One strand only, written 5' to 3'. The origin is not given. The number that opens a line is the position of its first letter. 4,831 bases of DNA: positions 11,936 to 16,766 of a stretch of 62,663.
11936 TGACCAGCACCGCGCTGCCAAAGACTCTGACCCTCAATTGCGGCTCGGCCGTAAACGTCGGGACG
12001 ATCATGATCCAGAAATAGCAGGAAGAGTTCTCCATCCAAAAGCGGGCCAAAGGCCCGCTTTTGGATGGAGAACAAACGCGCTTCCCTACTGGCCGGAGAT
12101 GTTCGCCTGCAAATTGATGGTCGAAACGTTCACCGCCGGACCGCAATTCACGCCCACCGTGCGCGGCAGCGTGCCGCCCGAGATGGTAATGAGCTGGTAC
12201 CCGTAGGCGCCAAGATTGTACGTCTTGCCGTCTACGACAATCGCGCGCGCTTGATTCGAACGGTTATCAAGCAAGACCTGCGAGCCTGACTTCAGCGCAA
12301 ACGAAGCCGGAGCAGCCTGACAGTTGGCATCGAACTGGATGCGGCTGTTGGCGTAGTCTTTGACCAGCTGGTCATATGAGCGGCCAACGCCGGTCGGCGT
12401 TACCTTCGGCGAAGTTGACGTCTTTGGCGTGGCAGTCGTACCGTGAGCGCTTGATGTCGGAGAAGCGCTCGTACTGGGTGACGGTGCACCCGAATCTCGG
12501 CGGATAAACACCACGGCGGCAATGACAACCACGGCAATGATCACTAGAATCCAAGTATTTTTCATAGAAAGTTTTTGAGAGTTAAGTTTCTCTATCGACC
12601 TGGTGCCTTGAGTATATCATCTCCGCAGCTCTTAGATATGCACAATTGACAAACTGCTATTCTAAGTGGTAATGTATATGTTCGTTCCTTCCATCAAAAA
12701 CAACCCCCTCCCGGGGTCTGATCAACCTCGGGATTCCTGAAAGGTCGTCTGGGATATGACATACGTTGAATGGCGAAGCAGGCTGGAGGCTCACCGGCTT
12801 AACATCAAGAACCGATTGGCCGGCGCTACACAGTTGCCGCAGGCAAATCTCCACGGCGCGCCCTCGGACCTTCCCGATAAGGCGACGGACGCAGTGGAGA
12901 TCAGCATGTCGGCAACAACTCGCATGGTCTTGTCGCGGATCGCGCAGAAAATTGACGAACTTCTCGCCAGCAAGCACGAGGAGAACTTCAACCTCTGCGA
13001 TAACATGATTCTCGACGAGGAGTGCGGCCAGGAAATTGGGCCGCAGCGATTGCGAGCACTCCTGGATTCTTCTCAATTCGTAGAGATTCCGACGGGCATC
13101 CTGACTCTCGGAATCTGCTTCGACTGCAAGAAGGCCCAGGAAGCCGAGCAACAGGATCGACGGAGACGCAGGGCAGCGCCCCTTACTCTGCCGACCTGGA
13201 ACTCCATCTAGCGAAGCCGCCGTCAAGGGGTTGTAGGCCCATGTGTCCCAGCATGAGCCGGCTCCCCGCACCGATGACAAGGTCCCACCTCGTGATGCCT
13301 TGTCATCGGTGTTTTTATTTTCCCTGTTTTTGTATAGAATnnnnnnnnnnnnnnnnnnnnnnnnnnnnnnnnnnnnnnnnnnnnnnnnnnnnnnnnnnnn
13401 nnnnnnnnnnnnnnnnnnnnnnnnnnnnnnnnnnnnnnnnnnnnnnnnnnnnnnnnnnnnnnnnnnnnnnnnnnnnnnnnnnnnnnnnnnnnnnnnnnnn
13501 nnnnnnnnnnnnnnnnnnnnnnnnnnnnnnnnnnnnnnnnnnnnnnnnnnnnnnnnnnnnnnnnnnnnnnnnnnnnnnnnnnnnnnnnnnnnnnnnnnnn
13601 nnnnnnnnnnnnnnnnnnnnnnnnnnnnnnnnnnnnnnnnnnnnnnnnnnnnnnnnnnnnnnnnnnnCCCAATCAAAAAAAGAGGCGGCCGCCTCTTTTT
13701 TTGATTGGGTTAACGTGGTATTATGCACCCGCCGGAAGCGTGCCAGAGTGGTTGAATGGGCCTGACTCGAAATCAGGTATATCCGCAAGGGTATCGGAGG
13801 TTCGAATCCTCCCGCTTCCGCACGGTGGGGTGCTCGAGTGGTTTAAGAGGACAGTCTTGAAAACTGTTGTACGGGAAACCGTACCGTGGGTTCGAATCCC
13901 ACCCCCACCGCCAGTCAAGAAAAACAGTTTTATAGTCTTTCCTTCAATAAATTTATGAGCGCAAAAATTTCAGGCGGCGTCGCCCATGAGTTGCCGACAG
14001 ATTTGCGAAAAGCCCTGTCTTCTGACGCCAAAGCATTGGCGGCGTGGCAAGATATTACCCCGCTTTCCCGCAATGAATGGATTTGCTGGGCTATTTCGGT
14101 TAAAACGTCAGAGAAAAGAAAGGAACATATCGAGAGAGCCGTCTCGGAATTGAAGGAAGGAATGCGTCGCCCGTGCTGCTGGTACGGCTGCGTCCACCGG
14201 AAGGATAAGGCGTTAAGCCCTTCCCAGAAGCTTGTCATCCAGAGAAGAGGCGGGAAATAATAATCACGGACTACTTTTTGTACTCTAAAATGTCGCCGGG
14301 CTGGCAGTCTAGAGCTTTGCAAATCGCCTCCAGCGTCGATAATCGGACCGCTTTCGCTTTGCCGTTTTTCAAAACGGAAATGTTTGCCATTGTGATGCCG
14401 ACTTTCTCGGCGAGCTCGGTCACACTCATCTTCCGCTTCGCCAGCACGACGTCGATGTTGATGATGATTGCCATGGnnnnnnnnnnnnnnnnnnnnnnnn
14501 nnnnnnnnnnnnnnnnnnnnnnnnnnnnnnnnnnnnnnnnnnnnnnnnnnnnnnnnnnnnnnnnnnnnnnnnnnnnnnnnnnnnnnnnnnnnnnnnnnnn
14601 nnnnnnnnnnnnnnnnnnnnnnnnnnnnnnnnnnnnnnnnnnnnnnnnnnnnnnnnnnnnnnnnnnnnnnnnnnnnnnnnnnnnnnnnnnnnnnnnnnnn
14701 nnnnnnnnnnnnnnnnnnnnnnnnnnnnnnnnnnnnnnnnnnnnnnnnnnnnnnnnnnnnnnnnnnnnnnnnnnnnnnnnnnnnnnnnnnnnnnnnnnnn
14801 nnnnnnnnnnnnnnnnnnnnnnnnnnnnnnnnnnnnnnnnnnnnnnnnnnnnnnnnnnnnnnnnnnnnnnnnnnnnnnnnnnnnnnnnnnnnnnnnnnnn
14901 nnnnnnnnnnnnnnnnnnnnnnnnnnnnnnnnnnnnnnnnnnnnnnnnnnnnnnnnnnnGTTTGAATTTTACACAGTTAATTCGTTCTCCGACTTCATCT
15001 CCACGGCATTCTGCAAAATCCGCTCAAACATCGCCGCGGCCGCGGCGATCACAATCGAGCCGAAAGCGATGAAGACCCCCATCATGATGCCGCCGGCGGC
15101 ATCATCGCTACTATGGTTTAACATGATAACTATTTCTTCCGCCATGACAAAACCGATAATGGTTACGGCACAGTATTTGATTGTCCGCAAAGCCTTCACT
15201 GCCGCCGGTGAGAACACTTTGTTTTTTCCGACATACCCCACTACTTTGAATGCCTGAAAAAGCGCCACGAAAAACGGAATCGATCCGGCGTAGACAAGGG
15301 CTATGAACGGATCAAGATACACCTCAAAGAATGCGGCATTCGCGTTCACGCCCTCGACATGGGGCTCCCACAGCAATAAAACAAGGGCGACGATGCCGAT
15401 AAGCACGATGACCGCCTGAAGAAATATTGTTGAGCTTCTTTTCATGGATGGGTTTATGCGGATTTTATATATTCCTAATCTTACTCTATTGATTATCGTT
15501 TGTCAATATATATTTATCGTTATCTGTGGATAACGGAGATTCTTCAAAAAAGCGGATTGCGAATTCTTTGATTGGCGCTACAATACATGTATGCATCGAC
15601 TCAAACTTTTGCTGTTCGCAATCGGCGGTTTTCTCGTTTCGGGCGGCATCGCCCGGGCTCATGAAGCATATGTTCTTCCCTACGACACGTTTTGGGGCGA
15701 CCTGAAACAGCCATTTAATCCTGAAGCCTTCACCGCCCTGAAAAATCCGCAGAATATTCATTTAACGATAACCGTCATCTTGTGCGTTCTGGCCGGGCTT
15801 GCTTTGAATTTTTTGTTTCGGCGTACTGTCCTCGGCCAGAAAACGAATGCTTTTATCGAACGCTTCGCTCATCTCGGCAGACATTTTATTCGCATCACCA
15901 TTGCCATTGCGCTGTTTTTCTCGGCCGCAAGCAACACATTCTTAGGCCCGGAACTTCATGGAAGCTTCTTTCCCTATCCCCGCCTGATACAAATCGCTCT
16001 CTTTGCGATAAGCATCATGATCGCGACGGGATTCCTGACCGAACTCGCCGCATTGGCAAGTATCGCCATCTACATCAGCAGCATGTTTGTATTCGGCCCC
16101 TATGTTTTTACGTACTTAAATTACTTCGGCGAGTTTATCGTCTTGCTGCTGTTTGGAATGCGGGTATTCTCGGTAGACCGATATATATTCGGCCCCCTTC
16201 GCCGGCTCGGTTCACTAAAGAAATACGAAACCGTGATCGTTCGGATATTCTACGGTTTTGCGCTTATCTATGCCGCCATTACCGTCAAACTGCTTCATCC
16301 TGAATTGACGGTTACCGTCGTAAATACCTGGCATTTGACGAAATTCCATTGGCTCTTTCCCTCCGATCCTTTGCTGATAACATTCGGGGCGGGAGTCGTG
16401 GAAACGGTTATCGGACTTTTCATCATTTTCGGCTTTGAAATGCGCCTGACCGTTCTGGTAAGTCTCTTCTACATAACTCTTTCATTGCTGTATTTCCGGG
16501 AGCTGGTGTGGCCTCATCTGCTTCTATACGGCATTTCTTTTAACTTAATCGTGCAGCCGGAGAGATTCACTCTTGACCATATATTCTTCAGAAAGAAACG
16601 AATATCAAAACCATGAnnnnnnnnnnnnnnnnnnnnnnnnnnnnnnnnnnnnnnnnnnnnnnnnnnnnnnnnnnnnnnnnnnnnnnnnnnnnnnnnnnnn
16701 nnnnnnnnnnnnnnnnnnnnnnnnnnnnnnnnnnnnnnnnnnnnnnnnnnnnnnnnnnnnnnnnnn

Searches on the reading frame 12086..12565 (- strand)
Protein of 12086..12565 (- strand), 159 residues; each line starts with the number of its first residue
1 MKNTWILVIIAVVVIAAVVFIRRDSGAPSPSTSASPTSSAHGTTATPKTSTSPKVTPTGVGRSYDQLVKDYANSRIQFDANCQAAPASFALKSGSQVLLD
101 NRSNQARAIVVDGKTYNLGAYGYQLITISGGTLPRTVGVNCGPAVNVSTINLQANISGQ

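Call 57: search_protein_families(library=pfam, proteins=[window:12086-12565:-], max_evalue=0.01)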
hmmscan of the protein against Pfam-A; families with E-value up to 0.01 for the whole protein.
window:12086-12565:- (159 aa): 1 family
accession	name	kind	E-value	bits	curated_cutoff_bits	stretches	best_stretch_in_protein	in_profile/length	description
PF21827.1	New_glue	-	1.5e-05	25.1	31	1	1-52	1-51/94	New glue protein family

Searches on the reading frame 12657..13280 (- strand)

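Call 57: search_protein_families(library=pfam, proteins=[window:12657-13280:-], max_evalue=0.01)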
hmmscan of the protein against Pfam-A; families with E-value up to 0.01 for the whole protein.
window:12657-13280:- (207 aa): 1 family
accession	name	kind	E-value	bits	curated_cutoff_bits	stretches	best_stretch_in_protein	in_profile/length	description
PF07235.16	DUF1427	-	0.00085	19.7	27.1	0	35-54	23-42/84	Protein of unknown function (DUF1427)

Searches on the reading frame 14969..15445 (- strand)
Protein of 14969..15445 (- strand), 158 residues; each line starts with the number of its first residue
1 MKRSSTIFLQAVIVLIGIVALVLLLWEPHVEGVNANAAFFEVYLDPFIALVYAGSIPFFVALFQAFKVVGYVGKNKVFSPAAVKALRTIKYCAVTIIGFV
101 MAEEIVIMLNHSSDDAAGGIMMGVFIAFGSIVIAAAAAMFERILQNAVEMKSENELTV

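Call 35: search_protein_families(library=pfam, proteins=[window:14969-15445:-])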
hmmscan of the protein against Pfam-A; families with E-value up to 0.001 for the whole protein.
window:14969-15445:- (158 aa): 1 family
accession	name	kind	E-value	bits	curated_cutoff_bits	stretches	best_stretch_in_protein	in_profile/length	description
PF11188.13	DUF2975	-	3.3e-28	98.7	27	1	44-158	17-130/130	Protein of unknown function (DUF2975)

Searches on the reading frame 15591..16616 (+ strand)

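Call 35: search_protein_families(library=pfam, proteins=[window:15591-16616:+])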
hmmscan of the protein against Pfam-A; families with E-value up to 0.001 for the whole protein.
window:15591-16616:+ (341 aa): 1 family
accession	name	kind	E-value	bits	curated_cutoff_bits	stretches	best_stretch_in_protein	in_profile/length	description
PF07681.17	DoxX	-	0.00024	22.1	23.6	1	215-297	3-78/85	DoxX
